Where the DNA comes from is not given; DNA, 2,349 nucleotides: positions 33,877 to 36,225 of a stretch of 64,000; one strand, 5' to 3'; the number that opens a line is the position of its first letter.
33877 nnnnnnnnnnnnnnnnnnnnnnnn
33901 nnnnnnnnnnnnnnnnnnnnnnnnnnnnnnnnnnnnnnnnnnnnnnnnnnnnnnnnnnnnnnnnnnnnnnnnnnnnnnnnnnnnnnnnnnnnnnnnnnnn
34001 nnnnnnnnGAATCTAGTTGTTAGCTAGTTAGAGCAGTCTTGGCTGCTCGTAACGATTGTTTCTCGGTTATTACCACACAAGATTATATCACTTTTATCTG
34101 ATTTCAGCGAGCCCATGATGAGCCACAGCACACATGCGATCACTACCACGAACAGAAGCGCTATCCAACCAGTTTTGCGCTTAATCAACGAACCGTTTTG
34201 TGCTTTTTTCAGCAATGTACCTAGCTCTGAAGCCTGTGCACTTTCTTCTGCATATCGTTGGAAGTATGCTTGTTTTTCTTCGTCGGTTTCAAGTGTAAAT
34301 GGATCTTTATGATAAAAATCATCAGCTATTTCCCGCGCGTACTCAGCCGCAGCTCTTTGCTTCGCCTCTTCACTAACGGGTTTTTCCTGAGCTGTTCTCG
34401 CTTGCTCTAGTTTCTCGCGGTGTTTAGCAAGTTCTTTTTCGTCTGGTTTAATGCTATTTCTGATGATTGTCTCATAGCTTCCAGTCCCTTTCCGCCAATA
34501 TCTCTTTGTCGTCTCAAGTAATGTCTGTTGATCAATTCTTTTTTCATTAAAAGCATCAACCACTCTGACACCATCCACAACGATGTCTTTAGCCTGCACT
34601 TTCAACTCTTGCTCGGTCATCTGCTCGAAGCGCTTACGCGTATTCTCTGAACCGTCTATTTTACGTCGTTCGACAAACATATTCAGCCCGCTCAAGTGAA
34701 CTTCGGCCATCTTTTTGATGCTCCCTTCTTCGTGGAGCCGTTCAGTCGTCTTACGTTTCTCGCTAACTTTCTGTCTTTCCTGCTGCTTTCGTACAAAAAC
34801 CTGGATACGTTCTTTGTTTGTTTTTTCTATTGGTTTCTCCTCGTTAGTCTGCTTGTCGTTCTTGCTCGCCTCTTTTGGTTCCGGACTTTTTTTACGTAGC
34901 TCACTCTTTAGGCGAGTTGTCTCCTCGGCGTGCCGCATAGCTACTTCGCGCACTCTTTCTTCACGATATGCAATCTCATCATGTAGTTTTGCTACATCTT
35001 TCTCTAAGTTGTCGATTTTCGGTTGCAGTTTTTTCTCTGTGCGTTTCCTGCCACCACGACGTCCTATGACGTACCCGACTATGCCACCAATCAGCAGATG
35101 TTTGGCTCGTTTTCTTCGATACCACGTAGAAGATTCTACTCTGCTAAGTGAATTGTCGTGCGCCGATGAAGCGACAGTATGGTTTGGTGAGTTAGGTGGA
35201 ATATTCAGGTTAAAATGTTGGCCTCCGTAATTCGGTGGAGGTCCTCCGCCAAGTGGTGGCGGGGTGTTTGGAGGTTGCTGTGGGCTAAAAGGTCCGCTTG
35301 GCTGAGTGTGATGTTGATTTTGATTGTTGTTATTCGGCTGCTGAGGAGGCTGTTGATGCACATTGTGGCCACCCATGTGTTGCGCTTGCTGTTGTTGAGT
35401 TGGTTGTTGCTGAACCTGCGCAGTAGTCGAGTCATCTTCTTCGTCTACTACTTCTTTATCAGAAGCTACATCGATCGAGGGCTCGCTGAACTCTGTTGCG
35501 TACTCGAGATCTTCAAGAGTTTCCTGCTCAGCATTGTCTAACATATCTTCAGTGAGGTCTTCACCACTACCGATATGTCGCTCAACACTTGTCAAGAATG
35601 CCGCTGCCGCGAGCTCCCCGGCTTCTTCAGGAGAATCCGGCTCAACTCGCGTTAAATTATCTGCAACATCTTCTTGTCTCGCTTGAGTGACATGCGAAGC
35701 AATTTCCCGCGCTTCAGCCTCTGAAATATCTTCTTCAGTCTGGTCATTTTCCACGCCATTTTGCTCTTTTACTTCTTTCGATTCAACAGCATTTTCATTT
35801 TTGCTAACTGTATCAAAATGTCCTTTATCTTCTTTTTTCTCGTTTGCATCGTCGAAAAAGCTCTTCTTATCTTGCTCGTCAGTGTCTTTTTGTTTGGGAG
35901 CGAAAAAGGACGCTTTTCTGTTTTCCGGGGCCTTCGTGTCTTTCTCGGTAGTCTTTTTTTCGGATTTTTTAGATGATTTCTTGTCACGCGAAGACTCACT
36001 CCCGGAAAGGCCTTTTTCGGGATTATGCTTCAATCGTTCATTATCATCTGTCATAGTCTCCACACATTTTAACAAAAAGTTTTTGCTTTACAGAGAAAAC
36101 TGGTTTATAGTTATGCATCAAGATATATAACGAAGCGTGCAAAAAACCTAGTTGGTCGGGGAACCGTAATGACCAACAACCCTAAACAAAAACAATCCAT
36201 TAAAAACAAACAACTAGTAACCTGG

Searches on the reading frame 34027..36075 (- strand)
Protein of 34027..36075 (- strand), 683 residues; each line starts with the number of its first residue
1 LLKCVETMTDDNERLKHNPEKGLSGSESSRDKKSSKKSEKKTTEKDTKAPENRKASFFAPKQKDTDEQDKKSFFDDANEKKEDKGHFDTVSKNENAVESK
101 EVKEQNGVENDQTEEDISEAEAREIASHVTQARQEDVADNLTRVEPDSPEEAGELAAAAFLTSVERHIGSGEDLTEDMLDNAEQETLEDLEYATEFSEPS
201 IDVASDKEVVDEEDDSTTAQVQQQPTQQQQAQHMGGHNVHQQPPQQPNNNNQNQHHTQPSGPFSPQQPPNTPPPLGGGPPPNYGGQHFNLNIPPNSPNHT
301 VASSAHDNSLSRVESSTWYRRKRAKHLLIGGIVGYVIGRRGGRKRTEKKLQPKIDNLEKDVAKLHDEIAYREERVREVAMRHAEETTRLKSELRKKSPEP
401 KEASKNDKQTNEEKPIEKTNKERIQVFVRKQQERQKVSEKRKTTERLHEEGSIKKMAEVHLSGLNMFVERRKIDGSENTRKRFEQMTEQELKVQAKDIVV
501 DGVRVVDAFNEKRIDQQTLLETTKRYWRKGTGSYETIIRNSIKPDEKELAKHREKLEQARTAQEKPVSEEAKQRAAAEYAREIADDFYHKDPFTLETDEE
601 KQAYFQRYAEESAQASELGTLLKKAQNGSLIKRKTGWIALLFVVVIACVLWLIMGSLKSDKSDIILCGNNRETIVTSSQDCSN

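Call 59: find_homologous_proteins(query=window:34027-36075:-, max_evalue=1e-20)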
Query window:34027-36075:- (683 aa): 9 proteins with E <= 1e-20 among 8000 candidates.
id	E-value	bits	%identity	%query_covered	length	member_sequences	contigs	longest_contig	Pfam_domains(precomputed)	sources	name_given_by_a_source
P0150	0.0e+0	1480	100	99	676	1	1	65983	-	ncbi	-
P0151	0.0e+0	1332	91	99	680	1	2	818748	-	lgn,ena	-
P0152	3.1e-194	665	63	53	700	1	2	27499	-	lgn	-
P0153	1.6e-187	643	53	95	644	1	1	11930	-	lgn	-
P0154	1.1e-74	270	39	49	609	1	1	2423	-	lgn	-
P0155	5.6e-52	195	38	39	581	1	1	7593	-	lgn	-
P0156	7.8e-47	178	33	38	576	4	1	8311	-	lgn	-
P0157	1.2e-37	148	30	71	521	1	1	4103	-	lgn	-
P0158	1.8e-33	134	30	35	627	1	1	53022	-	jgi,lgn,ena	-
